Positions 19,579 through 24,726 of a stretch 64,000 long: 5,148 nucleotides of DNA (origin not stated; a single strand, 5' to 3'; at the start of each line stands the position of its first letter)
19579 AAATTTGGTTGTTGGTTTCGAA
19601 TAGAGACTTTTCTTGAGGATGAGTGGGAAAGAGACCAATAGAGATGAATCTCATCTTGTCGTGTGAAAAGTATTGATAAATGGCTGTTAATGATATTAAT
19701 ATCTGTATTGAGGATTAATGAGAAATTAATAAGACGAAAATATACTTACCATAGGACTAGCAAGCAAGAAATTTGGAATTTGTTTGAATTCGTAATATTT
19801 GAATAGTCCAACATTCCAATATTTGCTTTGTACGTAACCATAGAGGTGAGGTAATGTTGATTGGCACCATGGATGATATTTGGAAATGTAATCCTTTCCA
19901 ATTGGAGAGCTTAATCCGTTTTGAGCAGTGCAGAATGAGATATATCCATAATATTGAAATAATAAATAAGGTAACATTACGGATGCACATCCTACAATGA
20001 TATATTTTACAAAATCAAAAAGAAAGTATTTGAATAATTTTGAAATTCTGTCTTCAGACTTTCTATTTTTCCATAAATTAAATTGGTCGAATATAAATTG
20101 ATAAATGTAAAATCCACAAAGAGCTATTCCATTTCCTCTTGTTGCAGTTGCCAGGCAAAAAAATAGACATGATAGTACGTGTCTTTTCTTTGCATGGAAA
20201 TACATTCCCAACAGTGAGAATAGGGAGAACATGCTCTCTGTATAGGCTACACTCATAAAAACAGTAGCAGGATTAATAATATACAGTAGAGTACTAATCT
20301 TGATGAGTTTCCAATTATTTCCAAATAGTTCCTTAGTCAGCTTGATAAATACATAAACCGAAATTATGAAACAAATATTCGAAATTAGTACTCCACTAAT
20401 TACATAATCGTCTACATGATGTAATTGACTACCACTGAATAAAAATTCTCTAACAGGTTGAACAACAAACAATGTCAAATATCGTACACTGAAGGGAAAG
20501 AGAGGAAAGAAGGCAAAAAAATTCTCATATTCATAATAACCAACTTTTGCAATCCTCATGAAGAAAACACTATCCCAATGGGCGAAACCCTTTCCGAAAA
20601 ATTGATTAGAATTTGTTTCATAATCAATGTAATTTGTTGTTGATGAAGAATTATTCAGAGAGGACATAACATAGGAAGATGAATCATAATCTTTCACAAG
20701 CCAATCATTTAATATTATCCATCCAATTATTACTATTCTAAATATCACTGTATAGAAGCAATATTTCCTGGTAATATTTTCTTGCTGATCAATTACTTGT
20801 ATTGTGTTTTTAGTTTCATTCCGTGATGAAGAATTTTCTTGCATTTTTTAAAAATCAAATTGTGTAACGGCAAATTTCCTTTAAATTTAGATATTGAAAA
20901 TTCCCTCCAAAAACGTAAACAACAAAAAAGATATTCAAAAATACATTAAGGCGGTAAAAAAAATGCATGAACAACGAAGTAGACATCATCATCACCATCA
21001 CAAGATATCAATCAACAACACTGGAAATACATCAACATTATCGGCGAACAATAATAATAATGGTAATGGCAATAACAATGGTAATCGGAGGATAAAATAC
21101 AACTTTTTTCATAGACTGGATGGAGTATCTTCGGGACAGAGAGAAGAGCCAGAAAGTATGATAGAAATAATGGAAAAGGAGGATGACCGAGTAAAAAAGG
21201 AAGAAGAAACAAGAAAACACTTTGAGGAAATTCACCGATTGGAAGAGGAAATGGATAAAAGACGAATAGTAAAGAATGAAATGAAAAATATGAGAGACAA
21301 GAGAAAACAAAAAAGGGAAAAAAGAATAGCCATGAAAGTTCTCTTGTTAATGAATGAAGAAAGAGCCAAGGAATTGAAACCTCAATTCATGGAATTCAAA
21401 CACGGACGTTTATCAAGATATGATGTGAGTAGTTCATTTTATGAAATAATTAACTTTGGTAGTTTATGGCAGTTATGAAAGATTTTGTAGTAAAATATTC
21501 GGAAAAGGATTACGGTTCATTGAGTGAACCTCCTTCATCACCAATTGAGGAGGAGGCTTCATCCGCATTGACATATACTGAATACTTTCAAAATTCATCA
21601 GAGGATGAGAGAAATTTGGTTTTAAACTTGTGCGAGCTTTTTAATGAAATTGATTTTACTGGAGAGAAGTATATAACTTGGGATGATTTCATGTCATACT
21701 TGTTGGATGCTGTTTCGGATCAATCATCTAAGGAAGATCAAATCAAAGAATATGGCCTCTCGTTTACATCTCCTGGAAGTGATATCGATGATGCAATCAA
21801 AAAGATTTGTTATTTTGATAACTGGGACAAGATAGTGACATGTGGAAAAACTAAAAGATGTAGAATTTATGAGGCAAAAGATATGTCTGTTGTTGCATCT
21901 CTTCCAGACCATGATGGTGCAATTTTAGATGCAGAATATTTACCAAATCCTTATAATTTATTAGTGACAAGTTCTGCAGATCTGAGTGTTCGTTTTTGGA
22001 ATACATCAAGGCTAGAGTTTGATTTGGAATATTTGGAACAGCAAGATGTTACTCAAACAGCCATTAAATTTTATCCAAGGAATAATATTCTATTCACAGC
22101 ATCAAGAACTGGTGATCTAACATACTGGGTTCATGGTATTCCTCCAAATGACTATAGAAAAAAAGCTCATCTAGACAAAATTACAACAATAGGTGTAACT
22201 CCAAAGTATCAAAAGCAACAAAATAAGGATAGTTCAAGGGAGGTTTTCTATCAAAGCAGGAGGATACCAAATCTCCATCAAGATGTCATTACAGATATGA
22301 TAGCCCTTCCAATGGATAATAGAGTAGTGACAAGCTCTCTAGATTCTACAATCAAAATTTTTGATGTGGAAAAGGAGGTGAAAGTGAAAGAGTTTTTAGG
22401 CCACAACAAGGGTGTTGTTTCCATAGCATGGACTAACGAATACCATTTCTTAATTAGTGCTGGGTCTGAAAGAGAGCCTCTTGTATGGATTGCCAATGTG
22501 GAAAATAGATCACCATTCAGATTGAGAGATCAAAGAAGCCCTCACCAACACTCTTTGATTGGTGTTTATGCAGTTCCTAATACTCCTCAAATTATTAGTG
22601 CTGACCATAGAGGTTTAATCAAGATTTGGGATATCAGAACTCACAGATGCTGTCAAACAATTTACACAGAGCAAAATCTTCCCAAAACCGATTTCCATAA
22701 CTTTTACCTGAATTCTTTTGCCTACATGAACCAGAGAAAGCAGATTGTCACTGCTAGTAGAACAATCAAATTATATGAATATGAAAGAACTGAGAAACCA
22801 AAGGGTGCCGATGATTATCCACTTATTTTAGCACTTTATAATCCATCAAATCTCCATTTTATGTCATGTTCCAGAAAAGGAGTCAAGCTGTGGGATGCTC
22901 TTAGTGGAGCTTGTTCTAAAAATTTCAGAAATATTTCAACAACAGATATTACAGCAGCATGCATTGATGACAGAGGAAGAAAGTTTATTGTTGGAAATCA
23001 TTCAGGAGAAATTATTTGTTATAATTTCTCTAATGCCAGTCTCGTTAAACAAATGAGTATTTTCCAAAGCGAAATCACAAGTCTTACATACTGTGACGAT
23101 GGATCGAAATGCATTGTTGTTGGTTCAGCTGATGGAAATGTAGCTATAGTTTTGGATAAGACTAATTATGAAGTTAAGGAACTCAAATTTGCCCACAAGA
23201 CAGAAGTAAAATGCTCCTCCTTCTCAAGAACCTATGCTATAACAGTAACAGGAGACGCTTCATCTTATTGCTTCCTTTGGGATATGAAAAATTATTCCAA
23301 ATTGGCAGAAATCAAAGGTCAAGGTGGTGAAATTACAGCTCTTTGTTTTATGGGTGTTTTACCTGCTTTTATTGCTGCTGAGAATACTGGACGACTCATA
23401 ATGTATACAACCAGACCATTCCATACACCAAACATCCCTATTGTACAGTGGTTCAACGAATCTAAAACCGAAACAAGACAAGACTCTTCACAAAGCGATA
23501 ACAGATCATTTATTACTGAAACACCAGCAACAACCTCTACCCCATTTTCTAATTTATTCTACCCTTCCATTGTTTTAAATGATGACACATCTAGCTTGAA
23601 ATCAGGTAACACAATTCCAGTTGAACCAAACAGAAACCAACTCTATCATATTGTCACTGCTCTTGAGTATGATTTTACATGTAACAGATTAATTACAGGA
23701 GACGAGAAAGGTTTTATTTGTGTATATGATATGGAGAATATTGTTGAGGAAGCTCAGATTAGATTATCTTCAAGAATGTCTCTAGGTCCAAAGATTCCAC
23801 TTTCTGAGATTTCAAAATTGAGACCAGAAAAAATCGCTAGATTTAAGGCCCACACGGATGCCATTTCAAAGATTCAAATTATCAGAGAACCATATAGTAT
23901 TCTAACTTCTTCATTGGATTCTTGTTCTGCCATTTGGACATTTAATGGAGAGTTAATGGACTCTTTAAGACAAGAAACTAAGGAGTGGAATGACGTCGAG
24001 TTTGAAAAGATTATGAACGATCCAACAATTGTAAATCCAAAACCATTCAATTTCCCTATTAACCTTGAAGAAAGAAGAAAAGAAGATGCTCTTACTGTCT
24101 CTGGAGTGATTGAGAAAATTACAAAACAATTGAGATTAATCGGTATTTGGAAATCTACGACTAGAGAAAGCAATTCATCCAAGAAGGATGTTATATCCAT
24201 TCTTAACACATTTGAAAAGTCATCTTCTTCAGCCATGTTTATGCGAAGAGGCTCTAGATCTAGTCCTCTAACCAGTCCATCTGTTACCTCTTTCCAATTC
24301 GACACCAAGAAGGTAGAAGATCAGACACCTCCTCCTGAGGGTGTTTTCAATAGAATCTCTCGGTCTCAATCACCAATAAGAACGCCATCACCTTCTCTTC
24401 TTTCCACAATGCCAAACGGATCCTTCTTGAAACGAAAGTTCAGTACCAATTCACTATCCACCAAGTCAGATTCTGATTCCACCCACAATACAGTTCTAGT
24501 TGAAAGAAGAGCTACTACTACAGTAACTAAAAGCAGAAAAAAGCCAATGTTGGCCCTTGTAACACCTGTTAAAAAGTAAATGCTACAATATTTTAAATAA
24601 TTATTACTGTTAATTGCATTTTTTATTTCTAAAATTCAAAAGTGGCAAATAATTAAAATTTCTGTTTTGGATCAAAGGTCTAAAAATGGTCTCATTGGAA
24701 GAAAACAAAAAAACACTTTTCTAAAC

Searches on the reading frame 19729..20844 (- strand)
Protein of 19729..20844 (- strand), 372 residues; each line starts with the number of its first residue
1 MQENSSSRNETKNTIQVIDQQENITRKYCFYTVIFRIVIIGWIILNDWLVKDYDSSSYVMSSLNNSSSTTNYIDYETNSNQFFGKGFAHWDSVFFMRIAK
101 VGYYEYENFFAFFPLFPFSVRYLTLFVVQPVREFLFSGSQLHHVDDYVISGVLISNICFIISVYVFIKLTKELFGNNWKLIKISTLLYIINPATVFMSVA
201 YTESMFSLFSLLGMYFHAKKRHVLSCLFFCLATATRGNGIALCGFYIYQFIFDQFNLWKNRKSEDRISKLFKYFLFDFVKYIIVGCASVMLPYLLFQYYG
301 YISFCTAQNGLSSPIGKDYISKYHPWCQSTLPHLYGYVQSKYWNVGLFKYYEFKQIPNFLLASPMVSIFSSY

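Call 15: search_protein_families(library=pfam, proteins=[window:19729-20844:-], max_evalue=0.001)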
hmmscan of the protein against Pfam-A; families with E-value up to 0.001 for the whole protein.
window:19729-20844:- (372 aa): 1 family
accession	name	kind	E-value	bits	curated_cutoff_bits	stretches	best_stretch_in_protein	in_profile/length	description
PF04188.19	Mannosyl_trans2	-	6.3e-59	200.9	22.4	1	30-368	6-313/443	Mannosyltransferase (PIG-V)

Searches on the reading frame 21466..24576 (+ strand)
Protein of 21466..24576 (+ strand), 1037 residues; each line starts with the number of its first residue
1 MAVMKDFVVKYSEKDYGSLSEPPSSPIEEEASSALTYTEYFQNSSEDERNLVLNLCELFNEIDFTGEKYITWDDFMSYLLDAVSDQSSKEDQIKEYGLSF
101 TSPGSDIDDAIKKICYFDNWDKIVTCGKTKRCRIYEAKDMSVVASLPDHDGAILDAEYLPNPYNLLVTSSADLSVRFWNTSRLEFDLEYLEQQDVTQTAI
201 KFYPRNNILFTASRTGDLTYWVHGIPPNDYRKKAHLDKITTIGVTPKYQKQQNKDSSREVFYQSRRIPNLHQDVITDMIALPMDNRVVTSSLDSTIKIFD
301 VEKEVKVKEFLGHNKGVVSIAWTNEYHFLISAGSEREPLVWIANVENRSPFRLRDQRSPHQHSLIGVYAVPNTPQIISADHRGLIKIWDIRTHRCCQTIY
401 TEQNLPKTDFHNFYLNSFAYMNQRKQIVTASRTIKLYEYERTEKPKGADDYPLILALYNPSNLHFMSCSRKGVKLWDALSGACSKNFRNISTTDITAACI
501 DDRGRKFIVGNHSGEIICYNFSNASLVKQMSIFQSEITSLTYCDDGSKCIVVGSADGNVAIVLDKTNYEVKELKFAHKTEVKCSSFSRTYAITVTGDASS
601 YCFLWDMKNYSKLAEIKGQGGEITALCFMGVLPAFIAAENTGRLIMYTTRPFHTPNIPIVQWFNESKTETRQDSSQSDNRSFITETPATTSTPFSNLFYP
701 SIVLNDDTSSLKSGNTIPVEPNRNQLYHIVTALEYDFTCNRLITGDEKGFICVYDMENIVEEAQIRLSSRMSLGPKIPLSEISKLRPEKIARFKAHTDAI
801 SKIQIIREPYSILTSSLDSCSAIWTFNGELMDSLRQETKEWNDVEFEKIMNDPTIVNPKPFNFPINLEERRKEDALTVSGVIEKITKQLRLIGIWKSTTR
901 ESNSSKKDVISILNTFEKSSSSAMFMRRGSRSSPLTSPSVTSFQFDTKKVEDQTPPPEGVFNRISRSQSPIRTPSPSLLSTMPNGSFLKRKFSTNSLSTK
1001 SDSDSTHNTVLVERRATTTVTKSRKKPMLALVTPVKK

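Call 15: search_protein_families(library=pfam, proteins=[window:21466-24576:+], max_evalue=0.001)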
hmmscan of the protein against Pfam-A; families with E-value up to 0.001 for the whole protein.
window:21466-24576:+ (1037 aa): 38 families (the best 25 are shown)
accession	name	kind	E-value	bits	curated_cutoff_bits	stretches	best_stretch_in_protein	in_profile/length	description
PF25173.1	Beta-prop_WDR3_1st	-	6.4e-47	160.1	154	3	467-644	5-179/184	WDR3 first beta-propeller domain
PF25174.1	Beta-prop_THOC3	-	6.2e-35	120.9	305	3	425-628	15-221/272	THOC3 beta-propeller domain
PF24814.1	WD40_Prp19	-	8.5e-35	120.6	320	3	284-406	19-139/281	Prp19 WD40 domain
PF24807.1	WD40_CDC20-Fz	-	8.4e-31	107.8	200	2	412-626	9-227/292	CDC20/Fizzy WD40 domain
PF25172.1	Beta-prop_WDR3_2nd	-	7.6e-29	101.3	140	2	254-445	116-292/293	WDR3 second beta-propeller domain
PF00400.38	WD40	-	1.3e-25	89.1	27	0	142-179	3-39/39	WD domain, G-beta repeat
PF23414.1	Beta-prop_EML_2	-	2.3e-25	89.9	90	1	459-614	7-160/266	Echinoderm microtubule-associated protein second beta-propeller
PF24796.1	WDR55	-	3.1e-25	89.2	200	3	506-649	21-166/296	WDR55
PF24817.1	WD40_WDHD1_1st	-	3.6e-25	89.2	109.9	2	458-616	13-166/291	WDHD1 first WD40 domain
PF24805.1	EIF3I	-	1.8e-20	73.8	200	0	311-444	7-132/324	EIF3I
PF23409.1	Beta-prop_EML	-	4.3e-19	69.5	88.2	1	473-625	91-246/267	Echinoderm microtubule-associated protein first beta-propeller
PF25171.1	Beta-prop_WDR36-Utp21_1st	-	6.5e-19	68.8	80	1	464-636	77-252/266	WDR36/Utp21 first beta-propeller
PF25175.1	Beta-prop_WDR5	-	1.2e-18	67.8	250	1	273-442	53-211/296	WDR5 beta-propeller domain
PF24782.2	WD40_MABP1-WDR62_2nd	-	5.7e-18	65.4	290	1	105-341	85-339/341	MABP1/WDR62 second WD40 domain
PF23393.2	Beta-prop_WDR90_POC16_2nd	-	1.1e-15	58.1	60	0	471-603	16-144/291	WDR90/POC16, second beta-propeller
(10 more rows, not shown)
